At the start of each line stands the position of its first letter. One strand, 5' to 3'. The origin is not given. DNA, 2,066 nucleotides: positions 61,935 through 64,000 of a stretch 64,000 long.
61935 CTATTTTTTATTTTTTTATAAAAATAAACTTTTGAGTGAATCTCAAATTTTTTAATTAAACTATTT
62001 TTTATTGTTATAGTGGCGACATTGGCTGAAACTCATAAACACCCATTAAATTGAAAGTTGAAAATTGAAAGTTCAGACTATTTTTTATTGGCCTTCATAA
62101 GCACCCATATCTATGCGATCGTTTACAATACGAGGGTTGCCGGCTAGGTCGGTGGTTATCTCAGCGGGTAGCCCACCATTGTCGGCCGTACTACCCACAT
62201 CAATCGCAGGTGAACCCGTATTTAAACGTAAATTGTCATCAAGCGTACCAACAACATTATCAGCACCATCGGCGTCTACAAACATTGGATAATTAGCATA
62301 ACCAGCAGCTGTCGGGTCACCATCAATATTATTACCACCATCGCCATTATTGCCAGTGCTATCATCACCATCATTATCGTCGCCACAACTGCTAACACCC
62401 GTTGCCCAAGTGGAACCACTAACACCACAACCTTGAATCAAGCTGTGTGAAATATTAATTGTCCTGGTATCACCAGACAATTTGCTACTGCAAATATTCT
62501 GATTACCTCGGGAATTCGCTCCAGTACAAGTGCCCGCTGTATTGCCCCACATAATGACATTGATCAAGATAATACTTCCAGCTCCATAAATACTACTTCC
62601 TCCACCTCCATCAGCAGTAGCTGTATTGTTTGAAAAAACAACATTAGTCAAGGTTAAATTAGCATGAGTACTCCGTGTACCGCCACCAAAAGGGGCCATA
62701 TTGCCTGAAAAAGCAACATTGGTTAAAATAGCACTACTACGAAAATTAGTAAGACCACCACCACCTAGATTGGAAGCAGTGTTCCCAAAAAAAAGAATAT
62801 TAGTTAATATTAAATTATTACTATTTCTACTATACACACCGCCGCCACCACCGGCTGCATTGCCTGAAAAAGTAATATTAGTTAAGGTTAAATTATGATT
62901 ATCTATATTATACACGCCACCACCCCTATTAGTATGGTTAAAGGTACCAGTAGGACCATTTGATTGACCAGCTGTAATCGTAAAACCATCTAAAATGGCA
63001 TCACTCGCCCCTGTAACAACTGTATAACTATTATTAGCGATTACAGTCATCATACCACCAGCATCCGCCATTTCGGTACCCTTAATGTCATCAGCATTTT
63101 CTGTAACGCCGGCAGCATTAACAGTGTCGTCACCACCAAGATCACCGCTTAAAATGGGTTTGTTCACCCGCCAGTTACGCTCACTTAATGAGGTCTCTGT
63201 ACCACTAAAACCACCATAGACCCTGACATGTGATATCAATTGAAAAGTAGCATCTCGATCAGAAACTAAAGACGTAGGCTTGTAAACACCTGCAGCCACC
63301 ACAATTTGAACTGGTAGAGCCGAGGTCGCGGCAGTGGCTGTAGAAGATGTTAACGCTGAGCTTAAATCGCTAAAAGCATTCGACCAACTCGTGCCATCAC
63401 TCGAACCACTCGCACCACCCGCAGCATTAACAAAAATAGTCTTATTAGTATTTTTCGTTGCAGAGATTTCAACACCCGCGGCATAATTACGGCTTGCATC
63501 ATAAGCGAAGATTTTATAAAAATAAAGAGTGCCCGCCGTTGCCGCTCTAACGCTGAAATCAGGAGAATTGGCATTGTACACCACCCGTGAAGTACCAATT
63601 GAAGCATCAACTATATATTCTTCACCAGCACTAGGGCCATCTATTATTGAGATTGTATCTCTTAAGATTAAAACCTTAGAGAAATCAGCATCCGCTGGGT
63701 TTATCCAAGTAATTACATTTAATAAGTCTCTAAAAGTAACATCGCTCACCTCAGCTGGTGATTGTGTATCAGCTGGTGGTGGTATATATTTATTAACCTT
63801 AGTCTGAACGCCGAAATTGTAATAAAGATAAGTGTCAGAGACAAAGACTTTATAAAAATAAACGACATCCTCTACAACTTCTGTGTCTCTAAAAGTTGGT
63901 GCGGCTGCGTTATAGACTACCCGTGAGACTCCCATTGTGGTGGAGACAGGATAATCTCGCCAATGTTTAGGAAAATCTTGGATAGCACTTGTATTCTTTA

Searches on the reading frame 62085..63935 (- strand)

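Call 9: search_protein_families(library=pfam, proteins=[window:62085-63935:-], max_evalue=0.01)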
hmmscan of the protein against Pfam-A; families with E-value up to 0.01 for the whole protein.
window:62085-63935:- (616 aa): 0 families

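Call 10: search_protein_families(library=ncbifam, proteins=[window:62085-63935:-], max_evalue=0.01)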
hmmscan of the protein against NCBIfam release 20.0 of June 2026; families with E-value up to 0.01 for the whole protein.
window:62085-63935:- (616 aa): 1 family
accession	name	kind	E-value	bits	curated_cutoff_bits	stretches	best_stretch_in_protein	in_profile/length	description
NF041518.1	choice_anch_Q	domain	7.2e-10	39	25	1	568-615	16-57/58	choice-of-anchor Q domain-containing protein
